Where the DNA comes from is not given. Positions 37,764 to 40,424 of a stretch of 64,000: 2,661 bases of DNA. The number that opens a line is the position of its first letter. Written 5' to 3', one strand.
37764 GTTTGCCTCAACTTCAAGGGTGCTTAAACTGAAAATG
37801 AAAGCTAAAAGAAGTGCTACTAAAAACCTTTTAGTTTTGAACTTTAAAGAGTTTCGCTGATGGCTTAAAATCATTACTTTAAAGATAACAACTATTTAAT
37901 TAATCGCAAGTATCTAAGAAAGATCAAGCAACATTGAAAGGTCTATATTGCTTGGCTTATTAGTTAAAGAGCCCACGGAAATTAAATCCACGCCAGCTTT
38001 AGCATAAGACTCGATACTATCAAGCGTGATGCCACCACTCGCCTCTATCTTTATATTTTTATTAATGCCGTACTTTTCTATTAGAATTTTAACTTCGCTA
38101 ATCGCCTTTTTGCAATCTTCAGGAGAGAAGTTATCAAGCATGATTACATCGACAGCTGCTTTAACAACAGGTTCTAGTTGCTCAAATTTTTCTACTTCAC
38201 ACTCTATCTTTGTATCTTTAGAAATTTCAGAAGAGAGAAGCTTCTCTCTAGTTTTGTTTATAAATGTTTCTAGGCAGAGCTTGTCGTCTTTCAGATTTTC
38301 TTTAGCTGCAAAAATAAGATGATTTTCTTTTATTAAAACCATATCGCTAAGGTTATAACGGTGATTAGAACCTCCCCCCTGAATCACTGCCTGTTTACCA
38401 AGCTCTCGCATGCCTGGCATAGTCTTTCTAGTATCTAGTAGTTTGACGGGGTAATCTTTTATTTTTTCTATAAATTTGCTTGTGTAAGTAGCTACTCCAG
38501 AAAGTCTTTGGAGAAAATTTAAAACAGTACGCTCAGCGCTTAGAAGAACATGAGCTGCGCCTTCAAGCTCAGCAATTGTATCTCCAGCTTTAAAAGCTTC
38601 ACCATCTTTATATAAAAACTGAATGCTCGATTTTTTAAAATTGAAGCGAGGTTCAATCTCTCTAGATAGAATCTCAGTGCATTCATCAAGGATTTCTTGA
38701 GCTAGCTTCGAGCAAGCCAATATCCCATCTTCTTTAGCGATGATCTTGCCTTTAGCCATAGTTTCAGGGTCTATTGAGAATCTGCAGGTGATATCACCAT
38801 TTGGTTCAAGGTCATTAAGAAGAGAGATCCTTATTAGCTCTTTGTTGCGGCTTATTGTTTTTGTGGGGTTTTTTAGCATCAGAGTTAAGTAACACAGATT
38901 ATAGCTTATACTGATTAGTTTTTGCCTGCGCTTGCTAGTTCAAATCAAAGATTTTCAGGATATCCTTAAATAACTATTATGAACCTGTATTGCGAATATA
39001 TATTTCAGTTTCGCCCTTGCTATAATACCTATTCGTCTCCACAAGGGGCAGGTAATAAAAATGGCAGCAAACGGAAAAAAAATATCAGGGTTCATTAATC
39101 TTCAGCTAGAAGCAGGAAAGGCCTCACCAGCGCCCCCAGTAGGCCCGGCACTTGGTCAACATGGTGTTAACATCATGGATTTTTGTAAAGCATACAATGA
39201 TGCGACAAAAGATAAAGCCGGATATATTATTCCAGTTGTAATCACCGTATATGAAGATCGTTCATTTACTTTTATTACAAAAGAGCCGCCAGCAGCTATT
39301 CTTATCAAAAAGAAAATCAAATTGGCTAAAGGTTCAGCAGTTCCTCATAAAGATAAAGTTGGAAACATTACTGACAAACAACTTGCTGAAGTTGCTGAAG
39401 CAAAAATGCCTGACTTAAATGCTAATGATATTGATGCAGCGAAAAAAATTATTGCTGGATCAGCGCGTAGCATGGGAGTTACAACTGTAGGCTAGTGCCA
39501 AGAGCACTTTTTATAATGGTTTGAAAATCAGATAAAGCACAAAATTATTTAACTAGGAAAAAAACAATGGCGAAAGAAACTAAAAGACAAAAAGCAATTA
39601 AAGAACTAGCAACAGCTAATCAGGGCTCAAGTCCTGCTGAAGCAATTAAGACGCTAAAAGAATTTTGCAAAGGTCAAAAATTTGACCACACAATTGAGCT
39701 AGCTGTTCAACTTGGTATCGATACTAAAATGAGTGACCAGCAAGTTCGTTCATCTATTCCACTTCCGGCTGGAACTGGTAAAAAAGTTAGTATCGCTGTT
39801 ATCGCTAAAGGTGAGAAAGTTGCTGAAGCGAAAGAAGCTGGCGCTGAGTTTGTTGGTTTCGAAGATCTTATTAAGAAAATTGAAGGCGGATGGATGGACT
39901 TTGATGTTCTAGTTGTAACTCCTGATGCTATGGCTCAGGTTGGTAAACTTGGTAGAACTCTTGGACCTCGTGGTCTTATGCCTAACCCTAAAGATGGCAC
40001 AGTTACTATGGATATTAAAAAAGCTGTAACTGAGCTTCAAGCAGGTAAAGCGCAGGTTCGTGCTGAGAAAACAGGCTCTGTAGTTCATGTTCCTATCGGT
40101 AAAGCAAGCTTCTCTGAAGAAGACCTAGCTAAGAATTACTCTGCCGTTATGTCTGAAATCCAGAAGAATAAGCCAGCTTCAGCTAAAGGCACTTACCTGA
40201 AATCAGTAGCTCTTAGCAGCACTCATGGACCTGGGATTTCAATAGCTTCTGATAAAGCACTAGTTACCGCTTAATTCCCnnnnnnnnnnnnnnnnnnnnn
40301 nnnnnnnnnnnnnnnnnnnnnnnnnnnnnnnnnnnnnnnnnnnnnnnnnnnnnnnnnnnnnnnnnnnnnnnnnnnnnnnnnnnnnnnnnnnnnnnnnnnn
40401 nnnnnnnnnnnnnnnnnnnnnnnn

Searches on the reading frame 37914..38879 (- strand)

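Call 31: search_protein_families(library=pfam, proteins=[window:37914-38879:-], max_evalue=0.0001)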
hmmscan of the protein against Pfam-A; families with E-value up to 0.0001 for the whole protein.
window:37914-38879:- (321 aa): 3 families
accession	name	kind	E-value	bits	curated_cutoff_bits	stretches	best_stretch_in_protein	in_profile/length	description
PF01729.25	QRPTase_C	-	3.8e-50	170.3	23.1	1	129-316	1-168/169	Quinolinate phosphoribosyl transferase, C-terminal domain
PF02749.22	QRPTase_N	-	1.8e-18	67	27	1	29-127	1-82/82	Quinolinate phosphoribosyl transferase, N-terminal domain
PF00834.25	Ribul_P_3_epim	-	9.8e-05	22.3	21.1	0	251-304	145-195/198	Ribulose-phosphate 3 epimerase family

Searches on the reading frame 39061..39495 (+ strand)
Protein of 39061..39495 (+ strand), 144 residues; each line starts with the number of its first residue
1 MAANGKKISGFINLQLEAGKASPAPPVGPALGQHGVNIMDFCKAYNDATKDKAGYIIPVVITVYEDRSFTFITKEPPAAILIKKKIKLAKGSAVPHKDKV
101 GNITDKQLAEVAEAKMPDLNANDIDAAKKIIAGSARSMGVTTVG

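Call 30: search_protein_families(library=ncbifam, proteins=[window:39061-39495:+], max_evalue=0.00001)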
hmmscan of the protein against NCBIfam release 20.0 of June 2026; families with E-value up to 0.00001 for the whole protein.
window:39061-39495:+ (144 aa): 3 families
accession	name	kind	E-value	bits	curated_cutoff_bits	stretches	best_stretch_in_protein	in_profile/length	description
TIGR01632.1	L11_bact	equivalog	8.6e-60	200.7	141.85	1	6-142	1-138/140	50S ribosomal protein L11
NF011111.0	PRK14539.1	equivalog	3.7e-34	118.2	310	1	6-141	4-135/196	50S ribosomal protein L11/unknown domain fusion protein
NF002232.0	PRK01143.1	equivalog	1.1e-32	113.3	162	1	11-142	5-137/164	50S ribosomal protein L11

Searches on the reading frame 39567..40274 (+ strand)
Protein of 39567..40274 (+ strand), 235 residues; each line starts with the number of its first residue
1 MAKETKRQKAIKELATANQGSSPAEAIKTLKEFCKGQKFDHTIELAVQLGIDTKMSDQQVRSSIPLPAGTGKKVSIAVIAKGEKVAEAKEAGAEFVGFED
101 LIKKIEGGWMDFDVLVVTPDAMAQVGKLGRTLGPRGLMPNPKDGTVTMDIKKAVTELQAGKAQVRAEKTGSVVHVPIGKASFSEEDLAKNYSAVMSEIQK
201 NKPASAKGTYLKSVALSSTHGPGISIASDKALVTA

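Call 30: search_protein_families(library=ncbifam, proteins=[window:39567-40274:+], max_evalue=0.00001)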
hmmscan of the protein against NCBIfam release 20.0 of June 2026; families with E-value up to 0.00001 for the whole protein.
window:39567-40274:+ (235 aa): 3 families
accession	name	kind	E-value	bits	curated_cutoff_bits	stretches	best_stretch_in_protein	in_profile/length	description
TIGR01169.1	rplA_bact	equivalog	1.8e-88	295.7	216.3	1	3-228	1-224/227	50S ribosomal protein L1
NF003244.0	PRK04203.1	equivalog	9.8e-33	113.5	203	1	24-226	9-214/216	50S ribosomal protein L1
TIGR01170.1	rplA_mito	equivalog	5e-24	84.8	129.05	1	25-160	5-140/140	ribosomal protein uL1, mitochondrial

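Call 58: find_homologous_proteins(query=window:39567-40274:+, max_evalue=1e-20)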
Query window:39567-40274:+ (235 aa): 7996 proteins with E <= 1e-20 among 8000 candidates; the best 120 are listed.
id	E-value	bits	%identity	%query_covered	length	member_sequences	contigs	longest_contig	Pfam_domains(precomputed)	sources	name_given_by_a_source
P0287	3.9e-143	492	100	100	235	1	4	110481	PF00687.27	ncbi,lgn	-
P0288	1.6e-100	353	73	97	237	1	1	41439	PF00687.27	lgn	-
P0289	1.5e-97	344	68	98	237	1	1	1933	PF00687.27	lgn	-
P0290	1.9e-95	337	72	97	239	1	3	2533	PF00687.27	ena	-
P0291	1.1e-94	334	69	96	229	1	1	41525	PF00687.27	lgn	-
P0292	4.6e-94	332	69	96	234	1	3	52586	PF00687.27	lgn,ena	-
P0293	5.4e-91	322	67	97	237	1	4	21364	PF00687.27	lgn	-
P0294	1.6e-88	314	65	97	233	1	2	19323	PF00687.27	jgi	jgi:large subunit ribosomal protein L1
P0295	7.0e-88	312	66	96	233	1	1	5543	PF00687.27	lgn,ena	-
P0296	3.3e-87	310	65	96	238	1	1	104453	PF00687.27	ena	-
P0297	6.3e-87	309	63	100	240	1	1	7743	PF00687.27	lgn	-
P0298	7.7e-87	309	65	96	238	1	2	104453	PF00687.27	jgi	jgi:large subunit ribosomal protein L1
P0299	9.2e-87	308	66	97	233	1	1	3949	PF00687.27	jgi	-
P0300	9.2e-87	308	64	99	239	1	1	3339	PF00687.27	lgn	-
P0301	1.6e-86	308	64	98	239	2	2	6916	PF00687.27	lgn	-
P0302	1.8e-86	307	66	89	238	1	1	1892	PF00687.27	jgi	jgi:large subunit ribosomal protein L1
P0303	2.7e-86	307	69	89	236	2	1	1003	PF00687.27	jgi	jgi:large subunit ribosomal protein L1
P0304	2.9e-86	307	66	89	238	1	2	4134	PF00687.27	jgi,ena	jgi:large subunit ribosomal protein L1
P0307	3.3e-86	307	65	97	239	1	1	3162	PF00687.27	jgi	jgi:large subunit ribosomal protein L1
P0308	4.1e-86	306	63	99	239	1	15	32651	PF00687.27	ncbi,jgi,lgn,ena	jgi:large subunit ribosomal protein L1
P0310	5.2e-86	306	63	99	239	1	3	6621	PF00687.27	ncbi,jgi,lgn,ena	jgi:large subunit ribosomal protein L1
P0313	7.7e-86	305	62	99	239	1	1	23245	PF00687.27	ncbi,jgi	jgi:large subunit ribosomal protein L1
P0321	2.7e-85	304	62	99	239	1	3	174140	PF00687.27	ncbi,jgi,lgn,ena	jgi:large subunit ribosomal protein L1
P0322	3.4e-85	303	65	89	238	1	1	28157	PF00687.27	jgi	jgi:large subunit ribosomal protein L1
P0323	6.3e-85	302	63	99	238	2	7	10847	PF00687.27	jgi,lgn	jgi:large subunit ribosomal protein L1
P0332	6.8e-84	299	63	98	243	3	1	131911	PF00687.27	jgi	jgi:large subunit ribosomal protein L1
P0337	3.3e-83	297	64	99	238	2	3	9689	PF00687.27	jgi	jgi:large subunit ribosomal protein L1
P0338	6.6e-83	296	63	99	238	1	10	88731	PF00687.27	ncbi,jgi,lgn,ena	jgi:large subunit ribosomal protein L1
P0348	2.2e-81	291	62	99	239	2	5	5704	PF00687.27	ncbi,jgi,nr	ncbi:MAG: 50S ribosomal protein L1 [Candidatus Caenarcaniphilales bacterium]|jgi:large subunit ribos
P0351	3.9e-81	290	63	96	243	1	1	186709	PF00687.27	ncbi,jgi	jgi:large subunit ribosomal protein L1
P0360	2.3e-80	287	60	99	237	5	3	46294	PF00687.27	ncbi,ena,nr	ncbi:MAG: 50S ribosomal protein L1 [Candidatus Melainabacteria bacterium]|nr:50S ribosomal protein L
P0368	3.4e-79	284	61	99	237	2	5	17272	PF00687.27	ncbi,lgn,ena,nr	ncbi:MAG: 50S ribosomal protein L1 [Candidatus Melainabacteria bacterium]|nr:50S ribosomal protein L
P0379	3.7e-78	280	61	96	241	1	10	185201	PF00687.27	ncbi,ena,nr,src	ncbi:MAG: 50S ribosomal protein L1 [Candidatus Melainabacteria bacterium RIFCSPHIGHO2_02_FULL_34_12]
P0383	6.5e-78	279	60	97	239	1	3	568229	PF00687.27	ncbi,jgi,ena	jgi:large subunit ribosomal protein L1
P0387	9.9e-78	279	61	96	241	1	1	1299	PF00687.27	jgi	jgi:large subunit ribosomal protein L1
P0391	2.6e-77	277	59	96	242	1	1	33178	PF00687.27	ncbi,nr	ncbi:MAG: 50S ribosomal protein L1 [Candidatus Gastranaerophilales bacterium]|nr:50S ribosomal prote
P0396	4.9e-77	277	59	96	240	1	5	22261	PF00687.27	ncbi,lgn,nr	ncbi:MAG: 50S ribosomal protein L1 [Candidatus Melainabacteria bacterium]|nr:50S ribosomal protein L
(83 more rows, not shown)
